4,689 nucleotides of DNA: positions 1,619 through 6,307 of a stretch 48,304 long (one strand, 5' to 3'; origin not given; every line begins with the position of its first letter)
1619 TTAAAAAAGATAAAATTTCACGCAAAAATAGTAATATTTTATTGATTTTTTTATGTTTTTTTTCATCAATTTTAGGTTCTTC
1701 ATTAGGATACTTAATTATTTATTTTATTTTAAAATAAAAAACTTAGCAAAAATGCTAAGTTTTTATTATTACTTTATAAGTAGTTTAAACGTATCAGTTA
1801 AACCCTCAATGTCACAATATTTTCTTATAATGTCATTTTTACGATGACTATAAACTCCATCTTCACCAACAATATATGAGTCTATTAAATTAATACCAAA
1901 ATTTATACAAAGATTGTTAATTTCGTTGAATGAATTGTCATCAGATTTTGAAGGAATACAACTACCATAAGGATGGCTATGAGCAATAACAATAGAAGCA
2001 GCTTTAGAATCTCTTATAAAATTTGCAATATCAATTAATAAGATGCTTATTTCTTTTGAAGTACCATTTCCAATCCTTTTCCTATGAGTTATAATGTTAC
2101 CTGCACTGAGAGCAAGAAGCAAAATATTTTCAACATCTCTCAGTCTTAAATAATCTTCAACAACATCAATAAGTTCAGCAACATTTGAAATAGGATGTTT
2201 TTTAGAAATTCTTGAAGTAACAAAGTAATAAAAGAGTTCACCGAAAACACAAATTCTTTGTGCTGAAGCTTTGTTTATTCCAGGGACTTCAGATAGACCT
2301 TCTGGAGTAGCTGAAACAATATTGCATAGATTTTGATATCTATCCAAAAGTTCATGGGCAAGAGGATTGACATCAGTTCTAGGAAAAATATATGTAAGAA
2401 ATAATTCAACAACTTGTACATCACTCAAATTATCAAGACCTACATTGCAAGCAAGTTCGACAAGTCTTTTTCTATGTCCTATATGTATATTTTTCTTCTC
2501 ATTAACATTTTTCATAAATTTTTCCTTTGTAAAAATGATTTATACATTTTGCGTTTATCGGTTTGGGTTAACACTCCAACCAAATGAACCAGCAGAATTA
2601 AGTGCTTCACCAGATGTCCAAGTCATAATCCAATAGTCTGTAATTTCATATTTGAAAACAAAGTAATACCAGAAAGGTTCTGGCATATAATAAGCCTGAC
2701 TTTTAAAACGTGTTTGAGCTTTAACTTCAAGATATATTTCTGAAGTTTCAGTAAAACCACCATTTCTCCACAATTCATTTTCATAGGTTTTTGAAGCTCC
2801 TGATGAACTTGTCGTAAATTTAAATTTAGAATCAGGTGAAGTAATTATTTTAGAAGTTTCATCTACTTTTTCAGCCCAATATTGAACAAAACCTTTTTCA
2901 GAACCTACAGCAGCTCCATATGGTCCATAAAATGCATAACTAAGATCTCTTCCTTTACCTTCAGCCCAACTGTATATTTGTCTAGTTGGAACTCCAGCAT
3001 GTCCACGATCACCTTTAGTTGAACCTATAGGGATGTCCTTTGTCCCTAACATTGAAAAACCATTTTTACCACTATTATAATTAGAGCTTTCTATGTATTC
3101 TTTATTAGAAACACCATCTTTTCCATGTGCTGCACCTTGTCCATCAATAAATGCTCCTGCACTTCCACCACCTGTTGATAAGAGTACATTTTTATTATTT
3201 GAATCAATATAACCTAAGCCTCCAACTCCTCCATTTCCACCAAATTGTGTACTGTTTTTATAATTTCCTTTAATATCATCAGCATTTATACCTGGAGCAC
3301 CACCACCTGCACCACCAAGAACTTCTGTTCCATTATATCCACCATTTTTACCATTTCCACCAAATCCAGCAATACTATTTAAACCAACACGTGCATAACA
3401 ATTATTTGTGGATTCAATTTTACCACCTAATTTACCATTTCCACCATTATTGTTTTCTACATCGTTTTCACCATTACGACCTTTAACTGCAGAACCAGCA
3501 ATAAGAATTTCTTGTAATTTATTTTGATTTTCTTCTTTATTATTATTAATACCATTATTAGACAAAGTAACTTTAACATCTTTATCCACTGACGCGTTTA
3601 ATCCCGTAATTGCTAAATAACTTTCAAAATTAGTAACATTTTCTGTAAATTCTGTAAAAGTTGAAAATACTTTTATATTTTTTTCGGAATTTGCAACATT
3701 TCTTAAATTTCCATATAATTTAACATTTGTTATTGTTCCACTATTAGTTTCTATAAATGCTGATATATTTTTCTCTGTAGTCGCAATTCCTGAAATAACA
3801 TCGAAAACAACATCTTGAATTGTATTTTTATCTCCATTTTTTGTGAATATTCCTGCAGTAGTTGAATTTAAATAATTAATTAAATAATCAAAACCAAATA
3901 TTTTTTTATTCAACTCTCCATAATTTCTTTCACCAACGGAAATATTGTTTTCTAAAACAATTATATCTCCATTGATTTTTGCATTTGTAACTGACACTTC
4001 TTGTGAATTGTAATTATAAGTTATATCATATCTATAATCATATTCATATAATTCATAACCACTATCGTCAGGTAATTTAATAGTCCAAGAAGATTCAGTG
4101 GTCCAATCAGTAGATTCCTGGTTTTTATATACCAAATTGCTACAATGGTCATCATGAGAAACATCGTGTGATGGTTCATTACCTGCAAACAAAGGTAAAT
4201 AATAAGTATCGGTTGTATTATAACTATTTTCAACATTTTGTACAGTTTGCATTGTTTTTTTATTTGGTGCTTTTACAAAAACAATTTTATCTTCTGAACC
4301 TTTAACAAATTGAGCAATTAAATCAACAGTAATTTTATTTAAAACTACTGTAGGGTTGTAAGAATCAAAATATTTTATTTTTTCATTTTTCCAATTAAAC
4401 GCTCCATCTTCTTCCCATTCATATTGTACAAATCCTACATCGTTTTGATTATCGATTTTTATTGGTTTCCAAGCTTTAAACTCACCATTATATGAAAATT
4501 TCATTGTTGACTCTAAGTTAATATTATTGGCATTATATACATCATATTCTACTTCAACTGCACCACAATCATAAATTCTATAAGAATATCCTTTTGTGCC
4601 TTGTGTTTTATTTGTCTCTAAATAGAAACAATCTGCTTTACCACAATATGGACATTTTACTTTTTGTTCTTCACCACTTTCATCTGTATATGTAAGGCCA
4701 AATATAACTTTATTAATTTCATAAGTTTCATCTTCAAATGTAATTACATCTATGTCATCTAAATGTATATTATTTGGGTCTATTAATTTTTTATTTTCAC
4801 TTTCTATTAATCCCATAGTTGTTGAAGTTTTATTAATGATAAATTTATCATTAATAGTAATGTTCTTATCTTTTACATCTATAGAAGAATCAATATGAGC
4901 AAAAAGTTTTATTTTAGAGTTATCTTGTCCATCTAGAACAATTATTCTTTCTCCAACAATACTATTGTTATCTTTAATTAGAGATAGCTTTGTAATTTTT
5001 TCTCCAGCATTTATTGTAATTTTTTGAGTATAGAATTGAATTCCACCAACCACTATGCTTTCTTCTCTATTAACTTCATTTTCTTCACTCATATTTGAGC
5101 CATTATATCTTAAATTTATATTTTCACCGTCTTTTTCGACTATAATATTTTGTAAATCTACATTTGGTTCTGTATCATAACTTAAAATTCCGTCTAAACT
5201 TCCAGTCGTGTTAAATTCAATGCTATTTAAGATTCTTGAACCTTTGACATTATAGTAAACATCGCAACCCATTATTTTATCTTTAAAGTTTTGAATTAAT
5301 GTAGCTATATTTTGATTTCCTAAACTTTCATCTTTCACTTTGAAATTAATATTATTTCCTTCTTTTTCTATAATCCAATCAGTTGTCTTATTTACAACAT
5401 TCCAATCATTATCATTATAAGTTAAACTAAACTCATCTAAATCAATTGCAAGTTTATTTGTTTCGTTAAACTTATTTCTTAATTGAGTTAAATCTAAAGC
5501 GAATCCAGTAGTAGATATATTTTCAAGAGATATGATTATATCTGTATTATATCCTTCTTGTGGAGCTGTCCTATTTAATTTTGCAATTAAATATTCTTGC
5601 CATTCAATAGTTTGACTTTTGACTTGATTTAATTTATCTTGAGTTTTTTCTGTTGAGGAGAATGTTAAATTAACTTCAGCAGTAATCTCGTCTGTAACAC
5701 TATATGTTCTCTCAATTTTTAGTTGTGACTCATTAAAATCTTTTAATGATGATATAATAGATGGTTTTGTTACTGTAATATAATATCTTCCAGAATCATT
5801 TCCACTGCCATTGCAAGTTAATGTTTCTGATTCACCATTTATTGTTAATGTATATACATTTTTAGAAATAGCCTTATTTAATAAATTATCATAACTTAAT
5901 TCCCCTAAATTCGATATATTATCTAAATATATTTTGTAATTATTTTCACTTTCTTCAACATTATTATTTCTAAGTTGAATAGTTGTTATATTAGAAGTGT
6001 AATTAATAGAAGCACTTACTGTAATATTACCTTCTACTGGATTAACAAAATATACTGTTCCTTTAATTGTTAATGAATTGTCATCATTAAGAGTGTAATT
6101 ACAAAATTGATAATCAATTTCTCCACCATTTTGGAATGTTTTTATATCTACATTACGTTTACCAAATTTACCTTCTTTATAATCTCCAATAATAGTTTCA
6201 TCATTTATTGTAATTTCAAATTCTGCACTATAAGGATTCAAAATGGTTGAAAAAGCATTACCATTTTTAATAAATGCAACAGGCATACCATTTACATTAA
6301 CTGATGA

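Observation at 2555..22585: One 20,031-nt ORF encodes a 6,676-aa lipid-anchored giant surface protein of unknown function (about 41% of the window)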

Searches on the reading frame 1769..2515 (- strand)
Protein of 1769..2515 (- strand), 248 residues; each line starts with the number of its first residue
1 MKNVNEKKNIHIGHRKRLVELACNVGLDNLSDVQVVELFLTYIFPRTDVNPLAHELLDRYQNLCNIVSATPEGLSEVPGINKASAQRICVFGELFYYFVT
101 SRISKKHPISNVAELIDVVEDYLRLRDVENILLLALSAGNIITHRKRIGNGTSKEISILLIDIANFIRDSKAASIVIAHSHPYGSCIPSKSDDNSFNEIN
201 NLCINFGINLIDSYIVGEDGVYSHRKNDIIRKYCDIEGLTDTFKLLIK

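Call 13: search_protein_families(library=pfam, proteins=[window:1769-2515:-], max_evalue=0.001)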
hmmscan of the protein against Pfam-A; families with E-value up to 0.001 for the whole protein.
window:1769-2515:- (248 aa): 4 families
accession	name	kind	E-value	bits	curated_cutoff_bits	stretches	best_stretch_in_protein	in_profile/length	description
PF04002.20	RadC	-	2.2e-18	66.8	22.1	1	110-227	2-119/121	RadC-like JAB domain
PF14520.12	HHH_5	-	0.0001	23.2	27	1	53-90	15-53/57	Helix-hairpin-helix domain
PF14464.11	Prok-JAB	-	0.00017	21.9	25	1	174-199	68-93/114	Prokaryotic homologs of the JAB domain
PF12826.13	HHH_2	-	0.00039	21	27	0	52-91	15-54/64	Helix-hairpin-helix motif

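Call 18: find_encoding_contigs(protein=window:1769-2515:-, flank=10000, max_places=6)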
Protein window:1769-2515:- (248 aa): no gene with exactly this product is on record in the collection.

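Call 42: find_related_loci(query=window:1769-2515:-, collection=genome_contigs, flank=10000)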
Query window:1769-2515:- (248 aa) in genome_contigs; peptide patterns used: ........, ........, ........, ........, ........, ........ (x = any residue, [..] = any of these).
213 stretches matched a pattern, but none encodes a relative of the query by tblastn (E <= 1e-3).

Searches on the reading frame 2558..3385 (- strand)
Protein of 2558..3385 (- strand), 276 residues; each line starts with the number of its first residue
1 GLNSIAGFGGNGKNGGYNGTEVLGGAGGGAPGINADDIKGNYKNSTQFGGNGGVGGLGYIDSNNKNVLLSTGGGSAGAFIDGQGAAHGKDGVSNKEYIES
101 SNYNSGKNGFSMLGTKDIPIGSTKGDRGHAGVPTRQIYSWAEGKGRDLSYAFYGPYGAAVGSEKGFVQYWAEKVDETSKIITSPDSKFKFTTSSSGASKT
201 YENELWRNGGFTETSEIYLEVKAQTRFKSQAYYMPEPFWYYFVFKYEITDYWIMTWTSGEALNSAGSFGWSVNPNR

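Call 6: search_protein_families(library=pfam, proteins=[window:2558-3385:-], max_evalue=0.1)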
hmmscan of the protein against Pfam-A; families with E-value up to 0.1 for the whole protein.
window:2558-3385:- (276 aa): 0 families

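Call 22: search_protein_families(library=ncbifam, proteins=[window:2558-3385:-], max_evalue=0.1)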
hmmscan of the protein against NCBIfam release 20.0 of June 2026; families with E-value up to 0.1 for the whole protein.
window:2558-3385:- (276 aa): 0 families

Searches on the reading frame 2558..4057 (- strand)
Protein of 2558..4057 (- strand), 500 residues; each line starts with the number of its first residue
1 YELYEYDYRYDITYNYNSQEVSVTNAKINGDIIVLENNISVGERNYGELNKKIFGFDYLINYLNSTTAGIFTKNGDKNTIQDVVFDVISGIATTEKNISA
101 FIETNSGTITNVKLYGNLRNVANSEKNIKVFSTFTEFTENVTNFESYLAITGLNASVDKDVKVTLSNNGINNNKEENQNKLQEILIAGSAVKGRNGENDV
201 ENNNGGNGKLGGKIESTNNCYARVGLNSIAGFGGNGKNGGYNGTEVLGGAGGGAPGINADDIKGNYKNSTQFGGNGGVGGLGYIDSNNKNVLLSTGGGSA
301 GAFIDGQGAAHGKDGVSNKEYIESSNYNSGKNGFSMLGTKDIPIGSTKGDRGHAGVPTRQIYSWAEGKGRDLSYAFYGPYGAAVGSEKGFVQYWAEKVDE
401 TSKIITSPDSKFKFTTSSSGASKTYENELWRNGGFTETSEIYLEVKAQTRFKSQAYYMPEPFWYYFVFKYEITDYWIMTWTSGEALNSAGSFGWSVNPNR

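Call 67: search_protein_families(library=pfam, proteins=[window:2558-4057:-], max_evalue=1)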
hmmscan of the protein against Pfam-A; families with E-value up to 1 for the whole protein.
window:2558-4057:- (500 aa): 0 families

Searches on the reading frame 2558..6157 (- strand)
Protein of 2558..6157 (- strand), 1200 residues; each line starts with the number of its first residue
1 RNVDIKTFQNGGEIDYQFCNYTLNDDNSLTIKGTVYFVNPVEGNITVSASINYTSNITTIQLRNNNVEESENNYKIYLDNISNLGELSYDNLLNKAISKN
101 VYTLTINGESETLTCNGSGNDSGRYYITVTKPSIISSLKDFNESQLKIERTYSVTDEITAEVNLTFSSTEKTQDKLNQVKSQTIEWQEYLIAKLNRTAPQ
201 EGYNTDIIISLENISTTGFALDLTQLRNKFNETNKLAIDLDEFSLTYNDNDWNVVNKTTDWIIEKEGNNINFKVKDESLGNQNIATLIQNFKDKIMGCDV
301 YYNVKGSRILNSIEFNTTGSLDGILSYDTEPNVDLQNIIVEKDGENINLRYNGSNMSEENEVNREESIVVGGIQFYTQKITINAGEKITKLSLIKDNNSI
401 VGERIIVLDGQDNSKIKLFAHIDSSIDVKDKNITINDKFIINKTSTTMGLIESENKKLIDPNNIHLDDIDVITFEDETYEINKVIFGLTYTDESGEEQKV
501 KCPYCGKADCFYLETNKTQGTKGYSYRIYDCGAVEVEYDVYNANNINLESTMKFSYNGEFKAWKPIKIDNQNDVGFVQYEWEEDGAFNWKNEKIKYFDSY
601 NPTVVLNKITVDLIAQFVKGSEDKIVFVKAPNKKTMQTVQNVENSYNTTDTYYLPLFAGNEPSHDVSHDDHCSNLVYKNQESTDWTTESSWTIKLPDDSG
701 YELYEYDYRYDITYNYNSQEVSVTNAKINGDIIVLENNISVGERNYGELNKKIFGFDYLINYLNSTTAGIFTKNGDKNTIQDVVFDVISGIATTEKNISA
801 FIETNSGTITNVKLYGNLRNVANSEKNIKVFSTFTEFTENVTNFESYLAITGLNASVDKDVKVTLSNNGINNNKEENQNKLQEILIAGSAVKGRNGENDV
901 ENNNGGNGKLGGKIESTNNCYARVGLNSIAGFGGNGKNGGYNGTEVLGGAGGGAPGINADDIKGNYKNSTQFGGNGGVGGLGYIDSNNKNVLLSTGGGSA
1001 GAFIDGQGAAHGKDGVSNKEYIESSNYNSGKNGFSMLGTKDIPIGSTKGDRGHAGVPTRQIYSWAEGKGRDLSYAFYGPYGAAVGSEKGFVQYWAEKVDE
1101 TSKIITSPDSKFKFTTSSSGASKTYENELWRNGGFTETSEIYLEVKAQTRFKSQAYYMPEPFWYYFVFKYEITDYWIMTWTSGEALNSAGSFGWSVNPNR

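Call 6: search_protein_families(library=pfam, proteins=[window:2786-5785:-], max_evalue=0.1)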
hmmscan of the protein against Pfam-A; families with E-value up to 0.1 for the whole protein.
window:2786-5785:- (1000 aa): 1 family
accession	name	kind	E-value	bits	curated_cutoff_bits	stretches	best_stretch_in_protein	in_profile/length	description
PF23451.1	Zn_ribbon_PaaD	-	0.083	13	27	0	368-385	7-24/53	PaaD zinc beta ribbon domain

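Call 22: search_protein_families(library=ncbifam, proteins=[window:2786-5785:-], max_evalue=0.1)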
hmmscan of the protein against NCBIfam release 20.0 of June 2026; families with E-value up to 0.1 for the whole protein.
window:2786-5785:- (1000 aa): 2 families
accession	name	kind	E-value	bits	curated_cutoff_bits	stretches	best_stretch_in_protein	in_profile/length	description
TIGR01384.1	TFS_arch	equivalog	0.0097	16.6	64.75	1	364-415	50-101/101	transcription factor S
NF040506.1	PG0870_Nterm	domain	0.04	14.1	50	0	371-395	8-33/56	PG0870-related protein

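Call 43: search_protein_representatives(protein=window:2558-6157:-)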
Query: 1200 residues. Proteins with E-value up to 0.001 (for the whole library): 3; up to 1e-10: 1; up to 1e-30: 1. The best 3 are listed.
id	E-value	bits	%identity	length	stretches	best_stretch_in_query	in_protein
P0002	0.0e+00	2677.9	100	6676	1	1-1200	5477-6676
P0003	1.6e-05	39.3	39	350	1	803-940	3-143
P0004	2.7e-05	38.6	28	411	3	101-196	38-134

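Call 45: list_cluster_members(proteins=[P0002, P0003, P0004])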
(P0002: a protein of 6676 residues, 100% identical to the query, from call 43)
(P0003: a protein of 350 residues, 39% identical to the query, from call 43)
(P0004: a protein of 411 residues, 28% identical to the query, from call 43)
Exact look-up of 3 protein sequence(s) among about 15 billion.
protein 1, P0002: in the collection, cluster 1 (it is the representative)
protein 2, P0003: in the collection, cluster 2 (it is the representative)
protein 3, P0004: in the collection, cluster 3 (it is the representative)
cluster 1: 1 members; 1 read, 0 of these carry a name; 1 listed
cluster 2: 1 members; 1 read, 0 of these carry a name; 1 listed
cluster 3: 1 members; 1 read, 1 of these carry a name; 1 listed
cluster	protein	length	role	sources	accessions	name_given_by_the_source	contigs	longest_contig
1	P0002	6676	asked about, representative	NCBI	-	-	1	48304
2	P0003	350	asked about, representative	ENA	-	-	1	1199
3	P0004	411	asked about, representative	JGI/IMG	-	hypothetical protein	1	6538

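Call 69: find_homologous_proteins(query=A5, max_evalue=0.001)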
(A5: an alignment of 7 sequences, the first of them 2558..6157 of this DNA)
Query A5 (7 sequences): 8000 candidates shared short words with the query, none scored E <= 0.001.

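Call 79: search_dna_similar(query=window:2558-6157:-, collection=phages, mode=protein, max_evalue=0.001, max_rows=10)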
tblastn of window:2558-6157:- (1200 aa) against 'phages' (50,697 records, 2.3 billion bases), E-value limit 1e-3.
No match.

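Call 105: predict_structure(protein=window:2558-5788:-)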
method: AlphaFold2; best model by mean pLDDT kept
length: 1077 residues; sequences in the alignment: 1
mean_pLDDT: 31.3   pTM: 0.25
mean pLDDT of the five models: 31.3, 25.3, 21.9, 21.8, 21.8
residues with pLDDT >= 90: 0; 70-90: 0; 50-70: 0; < 50: 1077
segments of 3 or more residues with pLDDT < 50: 1-1077
pLDDT, mean of each block of 10 residues (from residue 1): 24 32 29 31 32 35 36 34 32 31 39 34 30 34 36 38 40 34 26 25 25 33 35 32 30 32 33 30 34 32 34 34 32 36 31 31 32 33 30 31 32 27 24 29 35 37 33 32 29 33 35 37 35 30 29 27 35 36 38 39 36 34 33 32 29 37 36 35 42 39 35 38 39 33 33 34 29 29 27 26 24 25 24 27 28 26 30 23 26 28 25 24 26 25 23 23 29 27 23 26 24 27 28 36 38 38 34 26
secondary structure, 60 per line:
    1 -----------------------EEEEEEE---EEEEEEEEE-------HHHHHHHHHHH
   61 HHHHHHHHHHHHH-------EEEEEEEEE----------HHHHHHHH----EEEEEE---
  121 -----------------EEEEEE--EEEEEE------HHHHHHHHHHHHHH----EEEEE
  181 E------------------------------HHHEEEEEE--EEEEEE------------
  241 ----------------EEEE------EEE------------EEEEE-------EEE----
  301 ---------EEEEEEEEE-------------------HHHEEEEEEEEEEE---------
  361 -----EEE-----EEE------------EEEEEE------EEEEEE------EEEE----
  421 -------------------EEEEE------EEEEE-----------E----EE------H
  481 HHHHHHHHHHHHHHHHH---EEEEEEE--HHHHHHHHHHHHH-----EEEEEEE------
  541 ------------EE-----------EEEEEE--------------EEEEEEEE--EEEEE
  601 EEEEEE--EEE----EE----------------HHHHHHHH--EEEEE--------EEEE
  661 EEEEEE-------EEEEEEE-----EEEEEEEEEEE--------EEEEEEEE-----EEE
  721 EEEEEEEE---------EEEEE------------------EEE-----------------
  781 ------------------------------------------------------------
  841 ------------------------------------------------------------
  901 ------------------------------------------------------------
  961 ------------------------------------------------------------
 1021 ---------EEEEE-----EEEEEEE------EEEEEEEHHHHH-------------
elements in order (helices of 4 or more, strands of 3 or more residues): E24-30 E34-42 H50-73 E81-89 H100-107 E112-117 E138-143 E146-151 H158-171 E176-181 E215-220 E223-228 E257-260 E267-269 E282-286 E294-296 E310-318 E341-351 E366-368 E374-376 E389-394 E401-406 E413-416 E440-444 E451-455 H480-497 E501-507 H510-522 E528-534 E566-571 E586-593 E596-606 E609-611 H634-641 E644-648 E657-666 E674-680 E686-696 E705-712 E718-728 E738-742 E761-763 E1030-1034 E1040-1046 E1053-1059 H1060-1064

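Call 125: search_protein_families(library=pfam, proteins=[P0003, P0004], max_evalue=0.01)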
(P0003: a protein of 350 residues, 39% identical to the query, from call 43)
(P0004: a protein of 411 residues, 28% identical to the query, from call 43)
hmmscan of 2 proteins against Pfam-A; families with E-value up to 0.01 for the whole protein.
P0003 (350 aa): 0 families

P0004 (411 aa): 8 families
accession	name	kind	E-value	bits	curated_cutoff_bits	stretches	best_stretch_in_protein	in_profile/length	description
PF18682.6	PilA4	-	3.1e-06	28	26.8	0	81-100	59-77/83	Pilin A4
PF04458.17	DUF505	-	0.00016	20.7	28.7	0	65-115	495-545/622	Protein of unknown function (DUF505)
PF08386.16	Abhydrolase_4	-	0.0006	20.3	21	0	18-71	46-98/103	TAP-like protein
PF13205.12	Big_5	-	0.00074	20.7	23.6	0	136-162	16-42/105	Bacterial Ig-like domain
PF21782.3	PKMT_2nd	-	0.00089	20.1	27.8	0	114-167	30-83/98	PKMT, C-terminal winged helix domain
PF22969.3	Ig_NUP210_2nd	-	0.0014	18.9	27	0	356-390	13-47/109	NUP210 Ig-like domain 2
PF17117.11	DUF5104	-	0.0037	18.2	27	0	101-134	16-49/107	Domain of unknown function (DUF5104)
PF00092.34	VWA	-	0.0042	17.8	23.8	0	257-345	26-117/174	von Willebrand factor type A domain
